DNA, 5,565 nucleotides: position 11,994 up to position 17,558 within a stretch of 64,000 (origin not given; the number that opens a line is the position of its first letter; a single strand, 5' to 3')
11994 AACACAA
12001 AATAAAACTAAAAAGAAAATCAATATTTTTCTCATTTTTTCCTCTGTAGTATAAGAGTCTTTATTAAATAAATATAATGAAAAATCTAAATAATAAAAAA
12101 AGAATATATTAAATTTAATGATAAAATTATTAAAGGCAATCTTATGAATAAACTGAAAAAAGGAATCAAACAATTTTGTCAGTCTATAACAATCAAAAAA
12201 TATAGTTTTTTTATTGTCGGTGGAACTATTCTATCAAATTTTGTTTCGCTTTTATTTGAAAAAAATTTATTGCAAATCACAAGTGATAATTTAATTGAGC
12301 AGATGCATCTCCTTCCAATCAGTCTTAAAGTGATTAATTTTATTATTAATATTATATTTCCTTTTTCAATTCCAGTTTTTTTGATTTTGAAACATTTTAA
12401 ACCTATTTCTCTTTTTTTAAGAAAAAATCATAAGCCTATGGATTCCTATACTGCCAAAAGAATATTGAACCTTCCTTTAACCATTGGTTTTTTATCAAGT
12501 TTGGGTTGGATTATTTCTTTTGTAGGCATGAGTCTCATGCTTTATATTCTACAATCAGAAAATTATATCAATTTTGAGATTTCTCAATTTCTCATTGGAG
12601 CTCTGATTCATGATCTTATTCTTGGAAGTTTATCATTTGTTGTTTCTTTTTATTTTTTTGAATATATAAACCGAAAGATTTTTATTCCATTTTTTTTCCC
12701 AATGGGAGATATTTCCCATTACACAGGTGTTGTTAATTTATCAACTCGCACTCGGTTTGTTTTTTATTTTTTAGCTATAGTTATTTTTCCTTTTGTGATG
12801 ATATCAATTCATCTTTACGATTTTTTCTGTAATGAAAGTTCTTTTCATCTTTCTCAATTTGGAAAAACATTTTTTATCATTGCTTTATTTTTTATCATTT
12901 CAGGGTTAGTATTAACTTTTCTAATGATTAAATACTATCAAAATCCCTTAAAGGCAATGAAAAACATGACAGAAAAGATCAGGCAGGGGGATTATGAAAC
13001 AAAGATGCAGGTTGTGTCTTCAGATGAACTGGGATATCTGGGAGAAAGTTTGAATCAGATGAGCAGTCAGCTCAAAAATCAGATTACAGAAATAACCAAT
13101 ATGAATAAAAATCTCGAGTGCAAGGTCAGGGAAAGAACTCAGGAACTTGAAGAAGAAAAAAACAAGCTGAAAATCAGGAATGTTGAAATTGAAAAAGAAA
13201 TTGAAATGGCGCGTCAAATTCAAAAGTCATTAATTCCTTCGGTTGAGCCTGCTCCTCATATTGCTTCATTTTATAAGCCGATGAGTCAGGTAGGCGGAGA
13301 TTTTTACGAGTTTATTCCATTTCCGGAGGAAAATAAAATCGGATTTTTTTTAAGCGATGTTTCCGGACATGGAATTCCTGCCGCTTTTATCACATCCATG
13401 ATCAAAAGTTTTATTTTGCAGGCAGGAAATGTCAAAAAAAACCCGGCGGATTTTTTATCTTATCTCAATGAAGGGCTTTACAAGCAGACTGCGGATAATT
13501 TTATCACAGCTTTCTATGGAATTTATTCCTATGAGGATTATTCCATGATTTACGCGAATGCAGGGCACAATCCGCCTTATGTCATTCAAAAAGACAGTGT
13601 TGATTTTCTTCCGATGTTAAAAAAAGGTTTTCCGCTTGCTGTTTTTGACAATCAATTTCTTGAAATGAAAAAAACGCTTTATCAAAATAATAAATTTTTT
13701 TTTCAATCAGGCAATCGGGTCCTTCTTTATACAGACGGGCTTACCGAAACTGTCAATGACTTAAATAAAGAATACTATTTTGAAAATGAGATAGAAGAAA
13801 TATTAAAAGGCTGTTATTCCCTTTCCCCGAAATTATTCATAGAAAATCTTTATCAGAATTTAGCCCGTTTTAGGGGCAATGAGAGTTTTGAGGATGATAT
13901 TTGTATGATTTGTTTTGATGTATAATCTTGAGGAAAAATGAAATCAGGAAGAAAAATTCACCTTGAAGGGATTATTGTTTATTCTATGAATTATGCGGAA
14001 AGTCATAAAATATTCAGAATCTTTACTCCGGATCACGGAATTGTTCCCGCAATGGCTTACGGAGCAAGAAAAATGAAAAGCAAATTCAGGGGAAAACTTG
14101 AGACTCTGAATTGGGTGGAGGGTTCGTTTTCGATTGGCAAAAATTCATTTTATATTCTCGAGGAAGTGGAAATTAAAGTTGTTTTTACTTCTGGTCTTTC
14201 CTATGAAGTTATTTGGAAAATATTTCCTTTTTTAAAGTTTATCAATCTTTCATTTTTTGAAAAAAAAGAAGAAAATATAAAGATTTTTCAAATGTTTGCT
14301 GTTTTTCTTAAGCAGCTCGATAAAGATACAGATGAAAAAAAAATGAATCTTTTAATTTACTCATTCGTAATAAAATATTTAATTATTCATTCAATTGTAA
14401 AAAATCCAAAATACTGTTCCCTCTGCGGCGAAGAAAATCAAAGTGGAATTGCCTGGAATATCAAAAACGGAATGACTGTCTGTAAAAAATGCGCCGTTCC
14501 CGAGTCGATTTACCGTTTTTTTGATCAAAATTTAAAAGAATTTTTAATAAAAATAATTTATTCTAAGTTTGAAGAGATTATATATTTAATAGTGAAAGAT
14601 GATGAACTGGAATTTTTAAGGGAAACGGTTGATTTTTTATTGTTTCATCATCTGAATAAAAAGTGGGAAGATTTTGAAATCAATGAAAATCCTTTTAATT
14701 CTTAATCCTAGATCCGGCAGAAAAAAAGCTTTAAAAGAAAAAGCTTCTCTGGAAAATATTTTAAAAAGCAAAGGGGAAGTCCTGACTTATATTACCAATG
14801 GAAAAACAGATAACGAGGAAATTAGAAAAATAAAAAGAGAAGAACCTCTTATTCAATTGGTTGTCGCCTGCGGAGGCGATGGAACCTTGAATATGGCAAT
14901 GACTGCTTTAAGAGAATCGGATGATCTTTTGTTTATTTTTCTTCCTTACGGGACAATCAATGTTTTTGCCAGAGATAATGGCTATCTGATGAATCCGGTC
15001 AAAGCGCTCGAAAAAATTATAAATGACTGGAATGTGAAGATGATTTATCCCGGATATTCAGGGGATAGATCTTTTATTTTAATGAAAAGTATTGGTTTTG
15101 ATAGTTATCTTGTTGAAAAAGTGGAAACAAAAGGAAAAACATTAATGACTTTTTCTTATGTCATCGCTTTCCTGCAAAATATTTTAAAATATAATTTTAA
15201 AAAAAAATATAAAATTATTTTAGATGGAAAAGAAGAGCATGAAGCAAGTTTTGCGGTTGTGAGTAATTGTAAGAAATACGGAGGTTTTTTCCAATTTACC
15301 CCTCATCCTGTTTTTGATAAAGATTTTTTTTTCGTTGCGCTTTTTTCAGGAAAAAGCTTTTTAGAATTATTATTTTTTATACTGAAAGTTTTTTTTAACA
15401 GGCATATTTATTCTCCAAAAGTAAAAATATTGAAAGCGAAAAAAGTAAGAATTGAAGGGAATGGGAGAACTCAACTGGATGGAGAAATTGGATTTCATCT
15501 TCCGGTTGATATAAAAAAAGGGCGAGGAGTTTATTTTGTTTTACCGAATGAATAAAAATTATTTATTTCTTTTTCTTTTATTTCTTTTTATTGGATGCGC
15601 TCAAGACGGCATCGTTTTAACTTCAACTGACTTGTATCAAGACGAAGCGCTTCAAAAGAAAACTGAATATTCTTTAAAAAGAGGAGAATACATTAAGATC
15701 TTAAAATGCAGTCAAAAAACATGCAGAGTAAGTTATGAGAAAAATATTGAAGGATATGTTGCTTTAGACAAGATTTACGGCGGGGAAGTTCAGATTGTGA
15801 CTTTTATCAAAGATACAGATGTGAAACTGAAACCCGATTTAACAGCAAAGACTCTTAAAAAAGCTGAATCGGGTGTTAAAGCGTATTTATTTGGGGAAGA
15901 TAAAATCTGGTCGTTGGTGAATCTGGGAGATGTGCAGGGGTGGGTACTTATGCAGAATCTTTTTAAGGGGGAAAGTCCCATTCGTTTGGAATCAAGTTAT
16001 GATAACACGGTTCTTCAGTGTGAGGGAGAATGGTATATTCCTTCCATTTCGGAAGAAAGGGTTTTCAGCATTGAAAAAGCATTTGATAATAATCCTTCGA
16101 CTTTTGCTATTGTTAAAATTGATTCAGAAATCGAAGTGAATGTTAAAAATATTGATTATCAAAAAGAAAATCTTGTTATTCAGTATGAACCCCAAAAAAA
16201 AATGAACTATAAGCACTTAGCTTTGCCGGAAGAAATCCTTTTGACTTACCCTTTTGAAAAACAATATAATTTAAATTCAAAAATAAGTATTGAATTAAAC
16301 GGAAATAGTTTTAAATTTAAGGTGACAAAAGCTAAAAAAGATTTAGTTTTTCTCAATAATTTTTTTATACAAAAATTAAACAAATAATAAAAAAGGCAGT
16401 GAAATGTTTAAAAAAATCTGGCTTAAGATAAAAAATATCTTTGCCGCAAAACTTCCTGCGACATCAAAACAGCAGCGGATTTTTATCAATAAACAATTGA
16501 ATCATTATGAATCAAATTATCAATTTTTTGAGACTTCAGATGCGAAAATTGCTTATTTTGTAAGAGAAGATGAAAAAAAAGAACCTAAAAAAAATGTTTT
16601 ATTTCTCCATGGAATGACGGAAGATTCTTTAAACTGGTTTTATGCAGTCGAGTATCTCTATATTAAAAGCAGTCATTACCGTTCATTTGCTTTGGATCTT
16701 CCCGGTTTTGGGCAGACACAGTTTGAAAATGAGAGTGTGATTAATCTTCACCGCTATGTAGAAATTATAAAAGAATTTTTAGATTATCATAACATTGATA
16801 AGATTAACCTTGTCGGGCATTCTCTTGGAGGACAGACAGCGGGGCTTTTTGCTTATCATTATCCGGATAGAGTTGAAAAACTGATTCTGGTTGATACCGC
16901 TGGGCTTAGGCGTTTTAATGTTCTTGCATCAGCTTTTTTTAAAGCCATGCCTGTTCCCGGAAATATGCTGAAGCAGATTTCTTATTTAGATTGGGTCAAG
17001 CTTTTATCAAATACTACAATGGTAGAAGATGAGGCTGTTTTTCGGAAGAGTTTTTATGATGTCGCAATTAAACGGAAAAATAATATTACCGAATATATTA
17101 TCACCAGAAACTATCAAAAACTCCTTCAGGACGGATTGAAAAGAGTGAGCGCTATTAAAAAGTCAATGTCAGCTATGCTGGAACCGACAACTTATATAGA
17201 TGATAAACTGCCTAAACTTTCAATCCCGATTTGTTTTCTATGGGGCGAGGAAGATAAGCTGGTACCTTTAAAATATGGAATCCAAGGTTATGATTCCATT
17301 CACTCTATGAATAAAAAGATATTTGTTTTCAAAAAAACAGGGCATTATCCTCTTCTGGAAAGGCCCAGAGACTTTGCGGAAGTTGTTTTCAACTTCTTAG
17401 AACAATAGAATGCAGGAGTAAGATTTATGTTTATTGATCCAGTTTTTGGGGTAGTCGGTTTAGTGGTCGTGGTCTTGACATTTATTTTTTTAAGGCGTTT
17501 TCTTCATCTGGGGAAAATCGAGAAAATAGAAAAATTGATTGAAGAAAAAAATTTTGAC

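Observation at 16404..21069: Operon encoding a membrane-anchored TPR protein fused to an Mrr-like PD-(D/E)xK nuclease domain, an acidic unknown protein and a REC-STAS-REC regulator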

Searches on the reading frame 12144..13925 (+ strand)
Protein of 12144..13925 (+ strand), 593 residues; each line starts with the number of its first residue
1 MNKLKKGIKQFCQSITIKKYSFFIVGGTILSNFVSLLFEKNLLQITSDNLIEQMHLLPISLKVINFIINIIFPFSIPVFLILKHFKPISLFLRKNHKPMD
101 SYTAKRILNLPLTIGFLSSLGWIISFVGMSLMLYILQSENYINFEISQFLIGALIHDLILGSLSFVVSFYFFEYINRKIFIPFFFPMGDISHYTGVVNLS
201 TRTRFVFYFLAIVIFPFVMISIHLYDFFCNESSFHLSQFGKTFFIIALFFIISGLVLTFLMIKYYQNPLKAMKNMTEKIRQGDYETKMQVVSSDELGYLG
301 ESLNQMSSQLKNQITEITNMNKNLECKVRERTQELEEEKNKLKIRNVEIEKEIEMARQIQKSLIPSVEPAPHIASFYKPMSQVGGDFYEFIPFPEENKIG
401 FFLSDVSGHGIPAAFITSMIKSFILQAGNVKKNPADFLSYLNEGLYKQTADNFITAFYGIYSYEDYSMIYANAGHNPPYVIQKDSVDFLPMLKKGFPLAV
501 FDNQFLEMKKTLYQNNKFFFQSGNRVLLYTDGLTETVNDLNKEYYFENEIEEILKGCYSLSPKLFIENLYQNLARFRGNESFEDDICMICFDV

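Call 18: search_protein_families(library=pfam, proteins=[window:12144-13925:+], max_evalue=0.001)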
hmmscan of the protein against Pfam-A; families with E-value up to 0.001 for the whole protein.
window:12144-13925:+ (593 aa): 3 families
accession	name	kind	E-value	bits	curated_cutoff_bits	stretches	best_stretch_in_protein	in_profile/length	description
PF07228.17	SpoIIE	-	2.3e-38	132.5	25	1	396-592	2-190/192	Stage II sporulation protein E (SpoIIE)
PF00672.30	HAMP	-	4.2e-08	33.8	25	1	267-311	8-52/53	HAMP domain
PF06785.16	UPF0242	-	1.6e-07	32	33.5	1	206-358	10-139/194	Uncharacterised protein family (UPF0242) N-terminus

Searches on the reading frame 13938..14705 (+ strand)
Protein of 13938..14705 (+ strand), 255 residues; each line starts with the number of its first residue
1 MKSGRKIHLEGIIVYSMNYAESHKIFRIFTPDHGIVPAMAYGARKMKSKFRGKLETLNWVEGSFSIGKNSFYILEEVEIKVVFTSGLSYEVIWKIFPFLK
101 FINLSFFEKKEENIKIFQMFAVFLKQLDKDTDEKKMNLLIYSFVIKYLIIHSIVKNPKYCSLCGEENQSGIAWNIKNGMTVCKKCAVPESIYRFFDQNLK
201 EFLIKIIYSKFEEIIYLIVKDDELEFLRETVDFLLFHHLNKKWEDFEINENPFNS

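Call 3: search_protein_families(library=pfam, proteins=[window:13938-14705:+], max_evalue=0.1)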
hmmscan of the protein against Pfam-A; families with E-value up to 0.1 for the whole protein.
window:13938-14705:+ (255 aa): 3 families
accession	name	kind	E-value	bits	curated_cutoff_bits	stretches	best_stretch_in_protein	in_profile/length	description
PF11967.14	RecO_N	-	5.6e-15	55.6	27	1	7-79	4-76/80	Recombination protein O N terminal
PF02565.21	RecO_C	-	0.0023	18.1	22.1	1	107-241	21-151/157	Recombination protein O C terminal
PF11286.13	DUF3087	-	0.06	13.2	23.4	1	124-176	3-54/165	Protein of unknown function (DUF3087)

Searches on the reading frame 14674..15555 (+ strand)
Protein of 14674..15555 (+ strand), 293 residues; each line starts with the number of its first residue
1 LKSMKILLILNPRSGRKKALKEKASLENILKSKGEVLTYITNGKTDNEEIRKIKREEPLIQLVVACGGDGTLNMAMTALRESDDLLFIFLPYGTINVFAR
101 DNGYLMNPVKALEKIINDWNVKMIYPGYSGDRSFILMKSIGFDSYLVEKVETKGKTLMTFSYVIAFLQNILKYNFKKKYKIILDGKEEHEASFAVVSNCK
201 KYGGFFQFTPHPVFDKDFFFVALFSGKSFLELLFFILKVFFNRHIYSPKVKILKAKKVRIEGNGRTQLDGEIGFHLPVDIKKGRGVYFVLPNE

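Call 3: search_protein_families(library=pfam, proteins=[window:14674-15555:+], max_evalue=0.1)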
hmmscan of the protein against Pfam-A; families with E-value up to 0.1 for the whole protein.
window:14674-15555:+ (293 aa): 4 families
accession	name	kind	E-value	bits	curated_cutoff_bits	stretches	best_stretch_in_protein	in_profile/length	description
PF00781.29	DAGK_cat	-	5.6e-20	71.6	23.6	1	5-119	1-116/125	Diacylglycerol kinase catalytic domain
PF19279.4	YegS_C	-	4.8e-13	49.6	27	1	139-280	4-147/158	YegS C-terminal NAD kinase beta sandwich-like domain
PF02401.23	LYTB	-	0.084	12.6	24.5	0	132-201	58-128/267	LytB protein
PF01513.26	NAD_kinase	-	0.092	13.5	25.5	0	39-81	59-94/130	ATP-NAD kinase N-terminal domain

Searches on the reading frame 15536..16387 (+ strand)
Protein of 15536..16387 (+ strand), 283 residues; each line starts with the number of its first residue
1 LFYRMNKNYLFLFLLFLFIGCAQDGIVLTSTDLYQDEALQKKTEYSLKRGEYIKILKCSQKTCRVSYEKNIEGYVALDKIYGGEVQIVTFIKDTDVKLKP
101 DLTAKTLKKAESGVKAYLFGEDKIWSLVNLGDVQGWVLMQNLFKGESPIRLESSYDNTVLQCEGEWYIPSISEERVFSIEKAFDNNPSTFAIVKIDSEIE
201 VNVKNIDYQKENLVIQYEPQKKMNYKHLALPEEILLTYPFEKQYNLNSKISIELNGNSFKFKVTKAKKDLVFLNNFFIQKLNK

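Call 3: search_protein_families(library=pfam, proteins=[window:15536-16387:+], max_evalue=0.1)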
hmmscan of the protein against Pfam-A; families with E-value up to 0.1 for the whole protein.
window:15536-16387:+ (283 aa): 1 family
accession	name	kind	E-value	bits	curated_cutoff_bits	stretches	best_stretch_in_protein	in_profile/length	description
PF08239.17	SH3_3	-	0.0003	21.4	27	0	99-141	8-52/54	Bacterial SH3 domain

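Call 4: search_protein_families(library=ncbifam, proteins=[window:15536-16387:+], max_evalue=0.1)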
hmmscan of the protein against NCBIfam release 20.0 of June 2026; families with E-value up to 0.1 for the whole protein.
window:15536-16387:+ (283 aa): 1 family
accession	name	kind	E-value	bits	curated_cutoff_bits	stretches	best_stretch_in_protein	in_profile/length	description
NF000729.0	PRK00042.3-3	equivalog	7.7e-05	22.6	309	1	198-260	139-199/234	triose-phosphate isomerase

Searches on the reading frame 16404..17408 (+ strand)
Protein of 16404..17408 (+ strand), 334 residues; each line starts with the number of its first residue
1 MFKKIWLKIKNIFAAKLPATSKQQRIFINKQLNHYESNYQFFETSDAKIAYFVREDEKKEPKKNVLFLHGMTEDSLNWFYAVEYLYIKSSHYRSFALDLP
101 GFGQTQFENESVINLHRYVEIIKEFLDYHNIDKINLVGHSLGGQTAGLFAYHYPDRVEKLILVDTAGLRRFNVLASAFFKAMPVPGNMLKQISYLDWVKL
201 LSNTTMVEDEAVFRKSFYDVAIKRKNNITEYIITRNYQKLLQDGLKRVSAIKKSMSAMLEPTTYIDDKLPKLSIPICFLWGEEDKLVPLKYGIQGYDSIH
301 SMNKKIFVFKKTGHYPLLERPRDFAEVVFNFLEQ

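Call 3: search_protein_families(library=pfam, proteins=[window:16404-17408:+], max_evalue=0.1)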
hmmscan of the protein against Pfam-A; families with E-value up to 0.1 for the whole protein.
window:16404-17408:+ (334 aa): 16 families
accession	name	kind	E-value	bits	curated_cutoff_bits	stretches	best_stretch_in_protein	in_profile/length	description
PF00561.26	Abhydrolase_1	-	1.1e-28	101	25.8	2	64-168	2-103/245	alpha/beta hydrolase fold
PF12146.15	Hydrolase_4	-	6.1e-22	78.5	27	1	60-320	2-238/239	Serine aminopeptidase, S33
PF12697.13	Abhydrolase_6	-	1.8e-18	68.4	26.3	1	65-327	1-217/217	Alpha/beta hydrolase family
PF05057.20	DUF676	-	0.00022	21.2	20.3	1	60-146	3-92/217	Putative serine esterase (DUF676)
PF01764.32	Lipase_3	-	0.00062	20.1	22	1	120-156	51-87/140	Lipase (class 3)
PF12695.13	Abhydrolase_5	-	0.0009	19.5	27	0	113-163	41-87/164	Alpha/beta hydrolase family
PF06342.18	DUF1057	-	0.0012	18.5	21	1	90-172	61-142/297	Alpha/beta hydrolase of unknown function (DUF1057)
PF03096.20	Ndr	-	0.0012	18.1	23.3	1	107-167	74-134/283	Ndr family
PF06028.17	DUF915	-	0.0019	18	22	1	120-155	91-126/255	Alpha/beta hydrolase of unknown function (DUF915)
PF20434.5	BD-FAE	-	0.0042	17.1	26.8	0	248-290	168-206/215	BD-FAE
PF10230.15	LIDHydrolase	-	0.0057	16.9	27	1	106-293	52-239/262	Lipid-droplet associated hydrolase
PF02230.22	Abhydrolase_2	-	0.006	16.9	23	0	256-305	137-188/217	Phospholipase/Carboxylesterase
PF12048.14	DUF3530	-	0.011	15.6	29.8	0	17-85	42-107/310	Protein of unknown function (DUF3530)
PF04083.22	Abhydro_lipase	-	0.022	14.8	27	1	55-79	36-60/63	Partial alpha/beta-hydrolase lipase region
PF07819.20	PGAP1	-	0.057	13.6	24.3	1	121-164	75-126/233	PGAP1-like alpha/beta domain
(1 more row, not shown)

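Call 4: search_protein_families(library=ncbifam, proteins=[window:16404-17408:+], max_evalue=0.1)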
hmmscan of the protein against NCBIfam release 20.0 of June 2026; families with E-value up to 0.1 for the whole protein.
window:16404-17408:+ (334 aa): 42 families (the best 25 are shown)
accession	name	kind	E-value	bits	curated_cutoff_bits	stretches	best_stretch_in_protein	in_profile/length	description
NF011457.0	PRK14875.1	equivalog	1.5e-29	103.1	307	1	29-333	102-370/372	acetoin dehydrogenase dihydrolipoyllysine-residue acetyltransferase subunit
NF045632.1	hydroxlase_HsaD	equivalog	2.5e-27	95.5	400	1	33-333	8-289/290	4,5:9,10-diseco-3-hydroxy-5,9,17-trioxoandrosta-1(10),2-diene-4-oate hydrolase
NF050089.1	i_nPHAscl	equivalog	6.6e-27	94.3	300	1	57-332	13-288/288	intracellular short-chain-length polyhydroxyalkanoate depolymerase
TIGR03695.1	menH_SHCHC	equivalog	1e-21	77.5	208.55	2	62-165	2-104/252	2-succinyl-6-hydroxy-2,4-cyclohexadiene-1-carboxylate synthase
TIGR03343.1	biphenyl_bphD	equivalog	2.6e-21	76.1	462.15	1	63-333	31-281/282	2-hydroxy-6-oxo-6-phenylhexa-2,4-dienoate hydrolase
TIGR01738.1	bioH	equivalog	9e-18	64.8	206.95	2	63-165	5-98/245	pimeloyl-ACP methyl ester esterase BioH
NF058580.1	lipase_V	equivalog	6.2e-17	62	300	1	44-170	10-122/230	EstV family lipase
TIGR02427.1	protocat_pcaD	equivalog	3.9e-15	55.9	255.85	2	58-166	9-113/251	3-oxoadipate enol-lactonase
NF051488.1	bifunc_PcaDC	exception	4.1e-14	52.5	390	1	62-166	12-112/375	bifunctional 3-oxoadipate enol-lactonase/4-carboxymuconolactone decarboxylase PcaDC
NF008340.0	PRK11126.1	equivalog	2.1e-13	50.1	261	1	55-151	7-97/255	2-succinyl-6-hydroxy-2,4-cyclohexadiene-1-carboxylate synthase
NF052614.1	AB_fold_OlsI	equivalog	2.3e-11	43.7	385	2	62-169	17-126/272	ornithine lipid biosynthesis O-acyltransferase OlsI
TIGR03056.1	bchO_mg_che_rel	equivalog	3.6e-10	39.3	172.55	1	63-289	29-236/278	alpha/beta fold hydrolase BchO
TIGR03611.1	RutD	equivalog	8.2e-10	38.5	238.5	1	58-164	9-112/258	pyrimidine utilization protein D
NF051487.1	bifunc_PcaCD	exception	1.9e-09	37.1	430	2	34-166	143-272/413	bifunctional 4-carboxymuconolactone decarboxylase/3-oxoadipate enol-lactonase PcaCD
NF002938.0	PRK03592.1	equivalog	9.9e-09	34.9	241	1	36-166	9-130/298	haloalkane dehalogenase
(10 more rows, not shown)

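Call 58: search_protein_families(library=padloc, proteins=[window:16404-17408:+], max_evalue=0.01)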
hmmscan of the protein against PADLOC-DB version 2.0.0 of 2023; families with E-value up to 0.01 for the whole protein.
window:16404-17408:+ (334 aa): 1 family
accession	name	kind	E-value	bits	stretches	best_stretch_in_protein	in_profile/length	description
PDLC01094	C3a206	-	0.0031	14.5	1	112-169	196-250/504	TAP-like protein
